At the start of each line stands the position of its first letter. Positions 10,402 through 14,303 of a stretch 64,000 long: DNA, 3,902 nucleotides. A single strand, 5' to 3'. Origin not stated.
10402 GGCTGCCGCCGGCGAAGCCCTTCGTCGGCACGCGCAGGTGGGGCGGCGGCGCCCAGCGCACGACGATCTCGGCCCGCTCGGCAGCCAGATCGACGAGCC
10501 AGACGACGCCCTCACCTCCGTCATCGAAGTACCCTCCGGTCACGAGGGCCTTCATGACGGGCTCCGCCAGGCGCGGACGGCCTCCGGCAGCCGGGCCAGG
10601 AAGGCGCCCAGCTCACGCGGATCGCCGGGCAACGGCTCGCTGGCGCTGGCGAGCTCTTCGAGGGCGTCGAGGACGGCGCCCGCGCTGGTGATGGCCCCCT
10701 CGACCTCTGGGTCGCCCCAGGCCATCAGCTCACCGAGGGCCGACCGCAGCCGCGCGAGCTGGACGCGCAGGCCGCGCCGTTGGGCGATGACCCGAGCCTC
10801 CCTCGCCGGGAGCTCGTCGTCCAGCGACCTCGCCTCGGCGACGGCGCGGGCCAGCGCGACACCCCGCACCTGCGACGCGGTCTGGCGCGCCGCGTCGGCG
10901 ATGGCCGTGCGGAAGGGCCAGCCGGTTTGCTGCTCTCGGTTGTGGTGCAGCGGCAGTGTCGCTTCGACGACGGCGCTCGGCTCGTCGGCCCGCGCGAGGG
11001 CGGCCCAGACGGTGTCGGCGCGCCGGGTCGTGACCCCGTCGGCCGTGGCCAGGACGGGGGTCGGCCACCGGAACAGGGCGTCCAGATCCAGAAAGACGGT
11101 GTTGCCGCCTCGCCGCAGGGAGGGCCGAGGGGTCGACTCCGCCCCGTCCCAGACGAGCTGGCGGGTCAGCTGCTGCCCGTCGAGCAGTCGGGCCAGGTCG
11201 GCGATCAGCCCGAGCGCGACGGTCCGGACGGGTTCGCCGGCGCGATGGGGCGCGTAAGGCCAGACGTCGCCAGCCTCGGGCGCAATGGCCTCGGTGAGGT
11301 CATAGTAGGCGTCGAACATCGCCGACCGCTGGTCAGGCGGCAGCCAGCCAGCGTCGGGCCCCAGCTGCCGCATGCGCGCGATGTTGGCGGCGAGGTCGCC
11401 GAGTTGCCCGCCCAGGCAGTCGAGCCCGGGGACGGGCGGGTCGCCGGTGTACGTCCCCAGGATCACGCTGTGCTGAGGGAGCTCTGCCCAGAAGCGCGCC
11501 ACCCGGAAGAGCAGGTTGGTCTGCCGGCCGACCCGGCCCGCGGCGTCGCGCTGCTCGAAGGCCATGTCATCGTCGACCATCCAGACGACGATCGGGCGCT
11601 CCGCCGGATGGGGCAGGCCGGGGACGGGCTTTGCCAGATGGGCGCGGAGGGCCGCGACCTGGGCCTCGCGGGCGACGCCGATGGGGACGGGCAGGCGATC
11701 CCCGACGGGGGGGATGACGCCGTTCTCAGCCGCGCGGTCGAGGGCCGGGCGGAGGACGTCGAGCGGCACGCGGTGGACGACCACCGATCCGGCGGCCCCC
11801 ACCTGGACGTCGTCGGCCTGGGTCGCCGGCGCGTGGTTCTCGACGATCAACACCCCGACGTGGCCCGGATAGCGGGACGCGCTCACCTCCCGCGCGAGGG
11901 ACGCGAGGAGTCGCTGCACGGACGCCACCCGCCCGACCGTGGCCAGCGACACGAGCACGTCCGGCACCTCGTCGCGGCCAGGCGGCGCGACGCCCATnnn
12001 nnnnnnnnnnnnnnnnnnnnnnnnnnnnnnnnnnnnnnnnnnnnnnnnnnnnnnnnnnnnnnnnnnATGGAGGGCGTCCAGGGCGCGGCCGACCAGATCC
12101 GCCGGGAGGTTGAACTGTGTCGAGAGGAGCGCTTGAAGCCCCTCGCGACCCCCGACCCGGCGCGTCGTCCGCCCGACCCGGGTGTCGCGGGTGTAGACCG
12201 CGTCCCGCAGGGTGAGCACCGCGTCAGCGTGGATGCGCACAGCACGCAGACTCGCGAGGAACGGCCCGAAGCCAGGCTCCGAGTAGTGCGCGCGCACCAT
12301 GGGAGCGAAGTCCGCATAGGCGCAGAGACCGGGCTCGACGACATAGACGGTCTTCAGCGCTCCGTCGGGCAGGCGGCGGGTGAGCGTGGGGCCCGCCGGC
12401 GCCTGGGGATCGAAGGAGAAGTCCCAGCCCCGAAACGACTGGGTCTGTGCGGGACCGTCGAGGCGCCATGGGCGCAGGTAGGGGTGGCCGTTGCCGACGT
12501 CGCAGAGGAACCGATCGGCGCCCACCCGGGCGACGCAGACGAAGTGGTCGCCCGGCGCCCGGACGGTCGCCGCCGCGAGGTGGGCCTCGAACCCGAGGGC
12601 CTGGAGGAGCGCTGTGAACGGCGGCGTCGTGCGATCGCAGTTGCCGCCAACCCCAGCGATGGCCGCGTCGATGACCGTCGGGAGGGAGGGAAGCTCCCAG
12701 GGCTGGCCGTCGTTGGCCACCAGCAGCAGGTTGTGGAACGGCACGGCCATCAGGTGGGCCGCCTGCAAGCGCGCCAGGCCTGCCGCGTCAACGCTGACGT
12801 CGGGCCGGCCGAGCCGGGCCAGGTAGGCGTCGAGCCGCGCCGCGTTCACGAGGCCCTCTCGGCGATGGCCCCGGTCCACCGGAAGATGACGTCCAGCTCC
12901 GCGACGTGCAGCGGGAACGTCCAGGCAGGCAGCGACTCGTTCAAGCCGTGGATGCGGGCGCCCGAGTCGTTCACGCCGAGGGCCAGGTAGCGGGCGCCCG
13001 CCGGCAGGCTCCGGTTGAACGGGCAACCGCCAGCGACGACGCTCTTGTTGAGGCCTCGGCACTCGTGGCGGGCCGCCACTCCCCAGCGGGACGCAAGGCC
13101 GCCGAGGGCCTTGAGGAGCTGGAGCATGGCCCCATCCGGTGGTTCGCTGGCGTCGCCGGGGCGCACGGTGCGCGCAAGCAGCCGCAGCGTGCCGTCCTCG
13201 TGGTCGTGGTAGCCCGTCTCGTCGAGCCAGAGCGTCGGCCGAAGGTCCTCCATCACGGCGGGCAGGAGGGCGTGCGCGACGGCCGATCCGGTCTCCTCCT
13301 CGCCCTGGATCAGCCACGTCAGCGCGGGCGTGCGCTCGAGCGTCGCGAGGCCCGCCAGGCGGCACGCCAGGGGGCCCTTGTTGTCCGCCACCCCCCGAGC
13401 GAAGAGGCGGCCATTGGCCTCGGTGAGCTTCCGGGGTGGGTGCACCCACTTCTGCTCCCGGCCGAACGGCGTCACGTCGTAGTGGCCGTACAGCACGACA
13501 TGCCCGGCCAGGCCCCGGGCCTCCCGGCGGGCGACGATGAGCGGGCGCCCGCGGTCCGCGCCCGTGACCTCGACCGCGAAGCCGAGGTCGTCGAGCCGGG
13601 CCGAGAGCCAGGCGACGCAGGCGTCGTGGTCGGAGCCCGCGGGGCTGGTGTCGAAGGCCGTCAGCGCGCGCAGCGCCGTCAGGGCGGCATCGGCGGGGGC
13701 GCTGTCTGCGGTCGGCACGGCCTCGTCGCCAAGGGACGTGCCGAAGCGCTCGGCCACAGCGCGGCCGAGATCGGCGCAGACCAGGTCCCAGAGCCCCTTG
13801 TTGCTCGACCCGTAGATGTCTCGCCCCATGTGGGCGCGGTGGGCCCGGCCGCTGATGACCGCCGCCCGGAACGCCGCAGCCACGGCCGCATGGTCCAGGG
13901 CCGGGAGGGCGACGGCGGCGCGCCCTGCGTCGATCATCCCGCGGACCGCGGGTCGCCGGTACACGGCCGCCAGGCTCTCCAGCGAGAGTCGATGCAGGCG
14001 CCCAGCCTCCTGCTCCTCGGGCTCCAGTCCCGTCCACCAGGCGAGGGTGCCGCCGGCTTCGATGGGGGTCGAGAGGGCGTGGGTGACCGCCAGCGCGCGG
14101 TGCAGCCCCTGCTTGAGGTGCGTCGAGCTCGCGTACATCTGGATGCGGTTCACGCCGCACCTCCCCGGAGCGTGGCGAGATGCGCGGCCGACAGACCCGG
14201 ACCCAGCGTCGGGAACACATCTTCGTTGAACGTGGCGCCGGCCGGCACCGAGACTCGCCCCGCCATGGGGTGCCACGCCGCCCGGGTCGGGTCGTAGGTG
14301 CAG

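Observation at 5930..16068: Ten-gene translationally coupled operon with embedded sigma-54 activator and candidate -24/-12 promoter: uncharacterised tailoring/biosynthetic system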

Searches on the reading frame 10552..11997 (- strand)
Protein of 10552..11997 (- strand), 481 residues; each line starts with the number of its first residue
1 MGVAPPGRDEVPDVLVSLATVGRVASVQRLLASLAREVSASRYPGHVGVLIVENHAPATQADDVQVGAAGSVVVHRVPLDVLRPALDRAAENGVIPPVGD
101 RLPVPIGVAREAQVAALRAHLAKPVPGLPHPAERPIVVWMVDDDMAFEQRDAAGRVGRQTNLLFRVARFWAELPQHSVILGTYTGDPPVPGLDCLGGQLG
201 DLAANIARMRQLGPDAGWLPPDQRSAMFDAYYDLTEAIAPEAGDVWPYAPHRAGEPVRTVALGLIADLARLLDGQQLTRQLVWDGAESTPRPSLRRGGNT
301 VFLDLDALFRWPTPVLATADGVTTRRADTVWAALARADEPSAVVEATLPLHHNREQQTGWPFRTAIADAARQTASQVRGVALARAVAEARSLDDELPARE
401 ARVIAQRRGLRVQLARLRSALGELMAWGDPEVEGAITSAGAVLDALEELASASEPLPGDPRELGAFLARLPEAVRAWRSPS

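Call 41: predict_structure(alignment_id=A2)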
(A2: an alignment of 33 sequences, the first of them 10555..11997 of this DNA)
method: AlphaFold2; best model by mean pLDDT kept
length: 481 residues; sequences in the alignment: 33
mean_pLDDT: 90.3   pTM: 0.91
mean pLDDT of the five models: 90.3, 89.8, 89.8, 89.7, 89.4
residues with pLDDT >= 90: 383; 70-90: 52; 50-70: 27; < 50: 19
segments of 3 or more residues with pLDDT < 50: 59-69, 236-238
pLDDT, mean of each block of 10 residues (from residue 1): 77 97 91 95 96 79 49 94 97 96 94 97 97 97 96 91 97 95 90 88 96 97 63 51 78 97 97 91 90 84 95 96 94 93 94 79 75 95 94 96 94 97 97 97 95 97 98 92 60
secondary structure, 60 per line:
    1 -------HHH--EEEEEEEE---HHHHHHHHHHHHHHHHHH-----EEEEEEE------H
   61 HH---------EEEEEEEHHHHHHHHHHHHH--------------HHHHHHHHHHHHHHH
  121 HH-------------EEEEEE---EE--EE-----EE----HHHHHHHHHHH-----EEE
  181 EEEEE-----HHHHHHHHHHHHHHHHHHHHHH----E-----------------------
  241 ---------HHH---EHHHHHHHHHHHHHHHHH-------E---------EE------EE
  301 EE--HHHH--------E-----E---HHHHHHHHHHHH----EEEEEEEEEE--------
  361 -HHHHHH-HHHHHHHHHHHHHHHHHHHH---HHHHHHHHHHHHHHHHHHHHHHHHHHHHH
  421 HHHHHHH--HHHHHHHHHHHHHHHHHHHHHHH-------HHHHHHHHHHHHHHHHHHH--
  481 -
elements in order: E13-20 H24-41 E47-53 E72-78 H79-91 H106-122 E136-141 H162-172 E178-185 H191-212 H257-273 E299-302 H305-308 H327-338 E343-352 H362-367 H369-388 H392-427 H430-452 H460-478
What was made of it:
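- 10552..12849 (-): g5: bifunctional protein of 765 aa. The N-terminal part is a NAT-family acyltransferase or amide synthase domain (aa about 1-270). The C-terminal part is a GT-A glycosyltransferase domain followed by a helical domain (aa about 290-765). The AlphaFold2 model has pLDDT 90 (call 41).
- On GT-A glycosyltransferases: AlphaFold2 pLDDT 90 (call 41).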

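Call 66: search_protein_families(library=pfam, proteins=[window:10552-11997:-], max_evalue=5)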
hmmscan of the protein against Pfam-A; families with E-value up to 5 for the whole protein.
window:10552-11997:- (481 aa): 0 families

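Call 79: fold_search(model_id=the predicted structure, library=pdb)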
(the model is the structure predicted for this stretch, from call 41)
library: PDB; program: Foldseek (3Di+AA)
matches with E <= 10: 1013; with E <= 0.001: 11
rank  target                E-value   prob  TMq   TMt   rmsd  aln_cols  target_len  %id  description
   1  6yv7_B                5.6e-05  1.00  0.33  0.44  14.0       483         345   12  Mannosyltransferase PcManGT from Pyrobaculum calidifontis (released 2020-07-22)
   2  4fix_A                9.0e-05  1.00  0.35  0.28  14.2       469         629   11  Crystal Structure of GlfT2 (released 2012-06-20)
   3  4fiy_A                1.2e-04  1.00  0.37  0.29  14.2       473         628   11  Crystal Structure of GlfT2 Complexed with UDP (released 2012-06-20)
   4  6yv7_A                1.5e-04  1.00  0.34  0.46  14.3       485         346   12  Mannosyltransferase PcManGT from Pyrobaculum calidifontis (released 2020-07-22)
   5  9dtp_C                4.7e-04  1.00  0.36  0.29  15.0       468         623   12  GlfT2 from Nocardia brasiliensis (released 2025-10-08)
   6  8bz7_C                6.5e-04  1.00  0.32  0.27  13.2       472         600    8  Crystal structure of the L. monocytogenes RmlT in complex with TDP-rhamnose (released 2023-12-27)
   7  5ej1_A                6.8e-04  1.00  0.32  0.23  16.1       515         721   12  Pre-translocation state of bacterial cellulose synthase (released 2016-03-30)
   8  4wlm_B                7.6e-04  1.00  0.23  0.35   9.6       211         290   14  Crystal structure of mouse Xyloside xylosyltransferase 1 complexed with manganese (released 2015-09-30)
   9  9gzk_E                7.6e-04  1.00  0.32  0.27  13.2       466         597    9  Crystal structure of the L. monocytogenes RmlT in complex with 4-RboP-(CH2)6NH2 (released 2024-12-18)
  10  9nj1_A                8.8e-04  1.00  0.36  0.29  15.2       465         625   11  GlfT2 from Nocardia brasiliensis Bound to Galf Tetrasaccharide (released 2026-03-11)
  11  9nj1_D                8.8e-04  1.00  0.33  0.26  15.3       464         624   11  GlfT2 from Nocardia brasiliensis Bound to Galf Tetrasaccharide (released 2026-03-11)
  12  4wlm_A                1.1e-03  1.00  0.23  0.35   9.4       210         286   14  Crystal structure of mouse Xyloside xylosyltransferase 1 complexed with manganese (released 2015-09-30)
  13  8bz8_A                1.1e-03  1.00  0.34  0.28  13.6       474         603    9  Crystal structure of the L. monocytogenes RmlT D198A variant in complex with TDP-rhamnose (released 2023-12-27)
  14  8bz7_A                1.1e-03  0.99  0.29  0.24  15.7       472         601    9  Crystal structure of the L. monocytogenes RmlT in complex with TDP-rhamnose (released 2023-12-27)
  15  8bz7_B                1.3e-03  1.00  0.34  0.28  13.1       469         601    8  Crystal structure of the L. monocytogenes RmlT in complex with TDP-rhamnose (released 2023-12-27)
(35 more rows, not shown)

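Call 80: search_protein_representatives(protein=window:10555-11997:-)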
Query: 481 residues. Proteins with E-value up to 0.001 (for the whole library): 266; up to 1e-10: 136; up to 1e-30: 24. The best 150 are listed.
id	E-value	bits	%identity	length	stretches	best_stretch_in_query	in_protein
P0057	9.9e-151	519.4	56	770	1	4-478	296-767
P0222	1.2e-137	476.3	90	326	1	66-302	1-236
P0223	5.8e-117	408.1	52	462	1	11-478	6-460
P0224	4.4e-111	388.7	44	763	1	5-479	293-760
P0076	4.0e-102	359.2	49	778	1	6-461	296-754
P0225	1.1e-99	351.1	44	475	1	11-478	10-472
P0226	1.7e-87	310.9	42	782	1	9-478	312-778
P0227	2.3e-65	237.9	59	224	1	260-478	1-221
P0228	2.2e-60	221.5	47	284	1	197-479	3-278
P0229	6.7e-57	210.0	37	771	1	13-479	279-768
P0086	5.0e-49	184.1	38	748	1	11-478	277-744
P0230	1.1e-46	176.4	38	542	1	15-393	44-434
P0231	5.4e-40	154.3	38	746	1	10-448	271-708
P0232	8.6e-40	153.6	33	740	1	7-479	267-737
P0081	1.7e-38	149.4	37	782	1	13-478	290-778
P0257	4.0e-21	92.1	32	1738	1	9-360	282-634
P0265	2.4e-19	86.2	26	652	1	9-388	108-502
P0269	1.2e-18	83.9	34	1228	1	135-357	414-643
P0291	4.2e-16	75.5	32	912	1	9-431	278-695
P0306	1.5e-14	70.4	34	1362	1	136-355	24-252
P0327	2.6e-13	66.3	31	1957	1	137-354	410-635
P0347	3.3e-11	59.4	31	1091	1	136-353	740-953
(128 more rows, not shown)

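Call 82: search_protein_families(library=pfam, proteins=[P0257, P0269, P0327, P0306, P0347, P0291, P0265], max_evalue=0.001)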
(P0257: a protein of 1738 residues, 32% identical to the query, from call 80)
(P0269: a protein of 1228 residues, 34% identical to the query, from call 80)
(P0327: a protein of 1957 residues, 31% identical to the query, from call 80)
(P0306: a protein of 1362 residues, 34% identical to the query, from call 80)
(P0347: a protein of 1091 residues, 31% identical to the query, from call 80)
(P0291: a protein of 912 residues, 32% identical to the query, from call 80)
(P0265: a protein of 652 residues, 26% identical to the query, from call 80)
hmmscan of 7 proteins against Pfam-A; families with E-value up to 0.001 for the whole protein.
P0257 (1738 aa): 7 families
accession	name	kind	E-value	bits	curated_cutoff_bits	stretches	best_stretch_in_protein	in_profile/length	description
PF00535.33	Glycos_transf_2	-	8e-24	84.9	23.3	2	1512-1631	7-121/168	Glycosyl transferase family 2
PF13489.12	Methyltransf_23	-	2.7e-12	47.1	27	1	1012-1135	20-124/164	Methyltransferase domain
PF13649.12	Methyltransf_25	-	4.2e-09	37.4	27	1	1018-1109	1-96/97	Methyltransferase domain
PF08242.18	Methyltransf_12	-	1.1e-08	36.1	30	1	1019-1111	1-97/98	Methyltransferase domain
PF08241.18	Methyltransf_11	-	2.2e-08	35.1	21.2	1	1019-1113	1-94/95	Methyltransferase domain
PF13847.12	Methyltransf_31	-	7.3e-05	22.9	27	1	1016-1135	5-119/145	Methyltransferase domain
PF07021.18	MetW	-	0.00048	20.2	21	1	1016-1105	15-101/193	Methionine biosynthesis protein MetW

P0269 (1228 aa): 7 families
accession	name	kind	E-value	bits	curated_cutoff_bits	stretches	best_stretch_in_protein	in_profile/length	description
PF00535.33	Glycos_transf_2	-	1.4e-12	48.3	23.3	1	15-142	2-118/168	Glycosyl transferase family 2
PF13489.12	Methyltransf_23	-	6.1e-11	42.8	27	1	1025-1133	20-123/164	Methyltransferase domain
PF08241.18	Methyltransf_11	-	3.5e-10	40.8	21.2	1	1032-1126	1-95/95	Methyltransferase domain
PF13649.12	Methyltransf_25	-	1.4e-08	35.8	27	1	1032-1122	2-97/97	Methyltransferase domain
PF08242.18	Methyltransf_12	-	2.4e-07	31.9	30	1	1032-1124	1-98/98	Methyltransferase domain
PF13641.12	Glyco_tranf_2_3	-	2.4e-06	28.2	27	1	13-138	3-122/230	Glycosyltransferase like family 2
PF05148.21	Methyltransf_8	-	0.00086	19.7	27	0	1030-1149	75-178/219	Hypothetical methyltransferase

P0327 (1957 aa): 8 families
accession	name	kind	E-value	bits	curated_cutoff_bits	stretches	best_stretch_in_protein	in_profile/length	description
PF00535.33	Glycos_transf_2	-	1.5e-29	103.5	23.3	2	9-165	2-156/168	Glycosyl transferase family 2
PF13489.12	Methyltransf_23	-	1.9e-21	76.9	27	2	1011-1125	14-123/164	Methyltransferase domain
PF08241.18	Methyltransf_11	-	4.9e-16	59.6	21.2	2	1023-1101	1-81/95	Methyltransferase domain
PF13649.12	Methyltransf_25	-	6.4e-13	49.7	27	1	1022-1098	1-82/97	Methyltransferase domain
PF08242.18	Methyltransf_12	-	2e-12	48.1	30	1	1023-1103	1-88/98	Methyltransferase domain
PF13847.12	Methyltransf_31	-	2.6e-09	37.4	27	1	1018-1129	3-114/145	Methyltransferase domain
PF05175.20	MTS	-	1.7e-05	25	23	1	1010-1116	23-136/170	Methyltransferase small domain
PF06325.19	PrmA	-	0.00031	20.8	22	1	1017-1114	160-254/296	Ribosomal protein L11 methyltransferase (PrmA)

P0306 (1362 aa): 7 families
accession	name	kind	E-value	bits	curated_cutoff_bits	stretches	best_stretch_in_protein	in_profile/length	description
PF00535.33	Glycos_transf_2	-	5.4e-19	69.2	23.3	1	1136-1262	7-128/168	Glycosyl transferase family 2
PF13489.12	Methyltransf_23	-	5e-13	49.6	27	1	629-750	12-123/164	Methyltransferase domain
PF08242.18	Methyltransf_12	-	1.5e-11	45.3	30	1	647-741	1-98/98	Methyltransferase domain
PF13649.12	Methyltransf_25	-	2.1e-11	44.8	27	1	646-739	1-97/97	Methyltransferase domain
PF08241.18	Methyltransf_11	-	1.6e-10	41.9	21.2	1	647-742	1-94/95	Methyltransferase domain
PF13847.12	Methyltransf_31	-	3.7e-08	33.6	27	1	644-747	5-113/145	Methyltransferase domain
PF05401.17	NodS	-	3.4e-07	30.7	24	1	626-743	27-144/201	Nodulation protein S (NodS)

P0347 (1091 aa): 2 families
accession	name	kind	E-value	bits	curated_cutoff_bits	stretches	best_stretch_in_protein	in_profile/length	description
PF00535.33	Glycos_transf_2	-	9.7e-19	68.4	23.3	1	10-140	2-120/168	Glycosyl transferase family 2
PF13641.12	Glyco_tranf_2_3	-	0.00017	22.2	27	1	8-132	3-120/230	Glycosyltransferase like family 2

P0291 (912 aa): 1 family
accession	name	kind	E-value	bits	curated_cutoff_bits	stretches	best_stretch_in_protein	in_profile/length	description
PF00535.33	Glycos_transf_2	-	2.3e-14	54.1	23.3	1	18-115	11-104/168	Glycosyl transferase family 2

P0265 (652 aa): 0 families
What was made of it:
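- Distant relatives of that domain are fused to GT2 and methyltransferase domains (calls 80, 82). Distant relatives of the g5 GT-A domain occur in proteins of 1200-1950 aa with GT2 and methyltransferase domains, which are typical of polysaccharide synthases (calls 80, 82).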

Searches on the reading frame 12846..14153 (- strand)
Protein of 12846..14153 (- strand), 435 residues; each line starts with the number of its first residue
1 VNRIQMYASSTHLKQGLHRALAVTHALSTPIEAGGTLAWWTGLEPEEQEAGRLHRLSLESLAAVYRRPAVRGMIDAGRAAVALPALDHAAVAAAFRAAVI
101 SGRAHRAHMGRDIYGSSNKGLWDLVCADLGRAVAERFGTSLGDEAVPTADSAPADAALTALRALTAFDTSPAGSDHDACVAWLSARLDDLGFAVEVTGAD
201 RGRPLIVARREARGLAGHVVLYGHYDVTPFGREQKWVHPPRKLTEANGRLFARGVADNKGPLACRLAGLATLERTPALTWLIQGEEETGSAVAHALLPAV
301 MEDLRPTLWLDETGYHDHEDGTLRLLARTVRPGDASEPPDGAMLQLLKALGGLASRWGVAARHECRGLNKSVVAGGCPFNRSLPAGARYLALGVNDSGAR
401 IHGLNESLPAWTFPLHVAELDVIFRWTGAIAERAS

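Call 6: search_protein_families(library=pfam, proteins=[window:12846-14153:-], max_evalue=0.01)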
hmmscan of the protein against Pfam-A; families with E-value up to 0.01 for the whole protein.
window:12846-14153:- (435 aa): 1 family
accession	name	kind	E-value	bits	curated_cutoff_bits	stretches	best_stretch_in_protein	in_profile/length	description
PF01546.33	Peptidase_M20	-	2.9e-14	53.9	24.6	1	220-308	1-91/206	Peptidase family M20/M25/M40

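Call 7: search_protein_families(library=ncbifam, proteins=[window:12846-14153:-], max_evalue=0.01)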
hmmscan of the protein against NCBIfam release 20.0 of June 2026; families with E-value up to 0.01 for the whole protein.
window:12846-14153:- (435 aa): 37 families (the best 25 are shown)
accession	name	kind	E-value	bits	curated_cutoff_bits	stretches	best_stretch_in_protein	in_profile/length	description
NF005914.0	PRK07907.1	subfamily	3.1e-27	95.5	300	1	172-304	39-176/456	hypothetical protein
TIGR01892.1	AcOrn-deacetyl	equivalog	3.7e-18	65.7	297.7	1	161-301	3-146/365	acetylornithine deacetylase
TIGR01910.1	DapE-ArgE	subfamily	1.5e-17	63.9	217.6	1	160-275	3-123/373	ArgE/DapE family deacylase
NF006579.0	PRK09104.1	subfamily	3.6e-17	62.5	327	1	167-309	33-186/465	hypothetical protein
NF006399.0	PRK08651.1-2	equivalog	1.8e-16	60.1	381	1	173-297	24-150/405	succinyl-diaminopimelate desuccinylase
NF005034.0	PRK06446.1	subfamily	5.7e-16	58.3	369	1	170-297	18-147/436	hypothetical protein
NF005710.0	PRK07522.1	subfamily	3.3e-15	56.1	412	1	156-299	9-154/391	acetylornithine deacetylase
NF009557.0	PRK13009.1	equivalog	3.7e-15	55.9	284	1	175-289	21-137/377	succinyl-diaminopimelate desuccinylase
NF006053.0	PRK08201.1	equivalog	3.7e-14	52.5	441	1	175-304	38-172/458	dipeptidase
TIGR01246.1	dapE_proteo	equivalog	1.5e-13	50.5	361.8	1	175-267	17-106/370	succinyl-diaminopimelate desuccinylase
NF005478.0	PRK07079.1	subfamily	1.7e-12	47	330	1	183-307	50-183/469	hypothetical protein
NF006596.0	PRK09133.1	subfamily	5.4e-12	45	349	1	145-317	28-208/474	hypothetical protein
NF006370.0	PRK08596.1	equivalog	7.2e-11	41.3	412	1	158-274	20-139/425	acetylornithine deacetylase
NF005913.0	PRK07906.1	subfamily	1.3e-10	40.6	382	1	149-275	9-139/442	hypothetical protein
NF003474.0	PRK05111.1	equivalog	1.9e-10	40.2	460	1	163-297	20-155/383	acetylornithine deacetylase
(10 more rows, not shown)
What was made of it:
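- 12846..14153 (-): g4: M20-family metallohydrolase of 435 aa. The catalytic domain spans about aa 160-435 and has no dimerisation domain. The N-terminal 160 aa match no family. Pfam and NCBIfam M20 hits cover aa 160-310 (calls 6, 7).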

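Call 16: search_protein_families(library=padloc, proteins=[window:12846-14153:-], max_evalue=0.01)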
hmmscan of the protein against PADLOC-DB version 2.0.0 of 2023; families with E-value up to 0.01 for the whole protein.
window:12846-14153:- (435 aa): 0 families

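Call 88: search_solved_structures(query=window:12846-14153:-, max_evalue=0.0001)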
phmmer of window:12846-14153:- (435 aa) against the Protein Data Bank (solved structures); distinct sequences matched with E-value up to 0.0001: 18.
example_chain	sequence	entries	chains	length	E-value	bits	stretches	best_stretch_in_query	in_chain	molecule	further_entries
3dlj_A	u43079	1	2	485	4.5e-11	45.6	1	204-296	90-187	Beta-Ala-His dipeptidase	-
4o23_A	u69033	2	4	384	1.5e-09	40.6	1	175-268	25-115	Succinyl-diaminopimelate desuccinylase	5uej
4ppz_A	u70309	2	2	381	1.6e-09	40.5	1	175-268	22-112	Succinyl-diaminopimelate desuccinylase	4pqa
1vgy_A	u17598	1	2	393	1.7e-09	40.4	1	175-268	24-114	succinyl-diaminopimelate desuccinylase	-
4mmo_A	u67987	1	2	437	2.2e-09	40.1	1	173-291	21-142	Sso-CP2 metallo-carboxypetidase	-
7lgp_A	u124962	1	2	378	3e-09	39.6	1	174-288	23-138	Succinyl-diaminopimelate desuccinylase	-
7rsf_A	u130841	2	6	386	2e-08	36.9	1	160-295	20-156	Acetylornithine deacetylase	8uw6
2pok_A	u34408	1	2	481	3.1e-08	36.3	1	191-292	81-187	Peptidase, M20/M25/M40 family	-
4ruh_A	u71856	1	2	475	4.8e-08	35.6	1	204-293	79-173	Cytosolic non-specific dipeptidase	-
2zof_A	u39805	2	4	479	7.3e-08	35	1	212-295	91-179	Cytosolic non-specific dipeptidase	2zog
4h2k_A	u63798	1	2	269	1.9e-07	33.7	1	175-268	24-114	Succinyl-diaminopimelate desuccinylase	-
5vo3_A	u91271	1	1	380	3.4e-07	32.8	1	175-268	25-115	Succinyl-diaminopimelate desuccinylase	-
3ic1_A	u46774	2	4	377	3.5e-07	32.8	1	175-268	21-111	Succinyl-diaminopimelate desuccinylase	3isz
4onw_A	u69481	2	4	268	7.4e-07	31.7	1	178-269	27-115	Succinyl-diaminopimelate desuccinylase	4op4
4g1p_A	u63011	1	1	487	1.5e-05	27.4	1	203-290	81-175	Cys-Gly metallodipeptidase DUG1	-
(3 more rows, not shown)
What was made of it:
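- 12846..14153 (-): PDB relatives are carnosinase, DapE and ArgE (call 88).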
